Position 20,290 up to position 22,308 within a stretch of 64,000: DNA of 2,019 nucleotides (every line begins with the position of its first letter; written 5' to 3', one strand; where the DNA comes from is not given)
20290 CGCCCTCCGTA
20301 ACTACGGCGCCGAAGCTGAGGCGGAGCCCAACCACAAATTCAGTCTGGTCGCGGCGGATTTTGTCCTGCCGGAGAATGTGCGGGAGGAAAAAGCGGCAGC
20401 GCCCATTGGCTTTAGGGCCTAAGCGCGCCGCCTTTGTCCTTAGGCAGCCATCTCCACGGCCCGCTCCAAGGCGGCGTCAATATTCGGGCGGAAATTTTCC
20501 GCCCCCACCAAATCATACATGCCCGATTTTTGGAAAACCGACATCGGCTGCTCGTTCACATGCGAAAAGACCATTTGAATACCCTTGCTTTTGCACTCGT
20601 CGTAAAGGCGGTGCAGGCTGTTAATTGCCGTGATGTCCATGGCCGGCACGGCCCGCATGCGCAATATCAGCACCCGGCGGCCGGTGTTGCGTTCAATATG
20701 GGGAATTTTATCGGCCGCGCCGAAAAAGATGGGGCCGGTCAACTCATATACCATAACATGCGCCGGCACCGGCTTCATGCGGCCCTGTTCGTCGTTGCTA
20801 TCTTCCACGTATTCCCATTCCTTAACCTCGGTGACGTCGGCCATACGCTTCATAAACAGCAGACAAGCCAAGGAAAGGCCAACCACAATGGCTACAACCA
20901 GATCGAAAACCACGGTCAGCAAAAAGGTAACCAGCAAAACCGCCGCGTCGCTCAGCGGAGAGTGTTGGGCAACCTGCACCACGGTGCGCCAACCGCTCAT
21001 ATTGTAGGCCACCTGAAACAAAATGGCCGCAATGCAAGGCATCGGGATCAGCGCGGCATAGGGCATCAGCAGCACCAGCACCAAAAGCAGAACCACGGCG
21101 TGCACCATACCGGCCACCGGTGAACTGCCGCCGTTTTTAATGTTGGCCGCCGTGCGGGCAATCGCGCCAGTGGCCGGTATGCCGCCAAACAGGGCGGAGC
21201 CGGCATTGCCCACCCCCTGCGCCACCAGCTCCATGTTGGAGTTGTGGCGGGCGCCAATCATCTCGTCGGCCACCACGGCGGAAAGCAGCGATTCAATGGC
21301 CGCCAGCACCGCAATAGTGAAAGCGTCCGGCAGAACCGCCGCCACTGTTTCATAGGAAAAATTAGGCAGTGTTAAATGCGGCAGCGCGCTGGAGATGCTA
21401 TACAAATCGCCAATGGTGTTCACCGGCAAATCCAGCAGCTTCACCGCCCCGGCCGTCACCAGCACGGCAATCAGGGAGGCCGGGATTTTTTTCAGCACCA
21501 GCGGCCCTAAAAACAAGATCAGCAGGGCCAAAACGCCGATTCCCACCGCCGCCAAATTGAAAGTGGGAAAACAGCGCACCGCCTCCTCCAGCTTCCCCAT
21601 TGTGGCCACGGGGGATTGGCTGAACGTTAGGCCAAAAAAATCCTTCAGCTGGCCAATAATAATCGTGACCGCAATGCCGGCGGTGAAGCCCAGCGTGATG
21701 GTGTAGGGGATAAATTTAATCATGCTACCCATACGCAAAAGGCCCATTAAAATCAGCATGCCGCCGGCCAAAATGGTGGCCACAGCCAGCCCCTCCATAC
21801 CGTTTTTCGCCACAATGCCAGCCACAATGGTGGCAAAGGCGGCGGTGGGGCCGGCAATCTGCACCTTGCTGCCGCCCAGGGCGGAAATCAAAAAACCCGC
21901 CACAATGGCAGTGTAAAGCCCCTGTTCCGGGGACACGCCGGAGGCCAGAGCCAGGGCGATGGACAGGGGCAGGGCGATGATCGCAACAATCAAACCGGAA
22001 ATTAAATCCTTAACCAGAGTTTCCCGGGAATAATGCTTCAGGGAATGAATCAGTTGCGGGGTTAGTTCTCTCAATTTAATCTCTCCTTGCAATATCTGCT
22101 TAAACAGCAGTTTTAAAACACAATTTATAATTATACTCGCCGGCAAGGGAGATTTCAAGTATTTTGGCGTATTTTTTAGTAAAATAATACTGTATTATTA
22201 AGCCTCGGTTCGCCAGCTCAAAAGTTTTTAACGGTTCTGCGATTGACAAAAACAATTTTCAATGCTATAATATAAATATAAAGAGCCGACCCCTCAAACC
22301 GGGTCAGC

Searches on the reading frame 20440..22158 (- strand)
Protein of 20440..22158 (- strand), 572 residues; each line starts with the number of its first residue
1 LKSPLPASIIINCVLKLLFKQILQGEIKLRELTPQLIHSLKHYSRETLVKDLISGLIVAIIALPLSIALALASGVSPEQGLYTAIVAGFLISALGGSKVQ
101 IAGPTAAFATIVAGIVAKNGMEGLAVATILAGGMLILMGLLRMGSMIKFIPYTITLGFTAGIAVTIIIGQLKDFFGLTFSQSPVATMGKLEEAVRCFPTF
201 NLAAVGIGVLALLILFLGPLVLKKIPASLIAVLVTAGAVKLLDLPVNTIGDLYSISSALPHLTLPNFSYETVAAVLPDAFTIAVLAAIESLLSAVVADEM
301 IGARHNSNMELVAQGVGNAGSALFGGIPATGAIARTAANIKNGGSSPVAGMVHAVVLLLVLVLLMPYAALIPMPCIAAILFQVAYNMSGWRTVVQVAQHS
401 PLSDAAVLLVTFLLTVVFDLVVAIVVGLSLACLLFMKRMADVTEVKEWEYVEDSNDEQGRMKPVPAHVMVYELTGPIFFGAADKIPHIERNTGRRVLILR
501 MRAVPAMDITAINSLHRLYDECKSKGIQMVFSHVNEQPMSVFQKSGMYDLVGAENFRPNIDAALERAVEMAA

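Call 33: search_protein_families(library=pfam, proteins=[window:20440-22158:-], max_evalue=0.001)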
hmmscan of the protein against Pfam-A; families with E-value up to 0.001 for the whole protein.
window:20440-22158:- (572 aa): 2 families
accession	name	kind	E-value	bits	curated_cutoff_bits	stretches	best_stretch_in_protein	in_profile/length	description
PF00916.26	Sulfate_transp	-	1.3e-77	261.6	23.2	1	48-408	1-377/380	Sulfate permease family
PF01740.26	STAS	-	1.5e-15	57.3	22.6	1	464-563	6-106/106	STAS domain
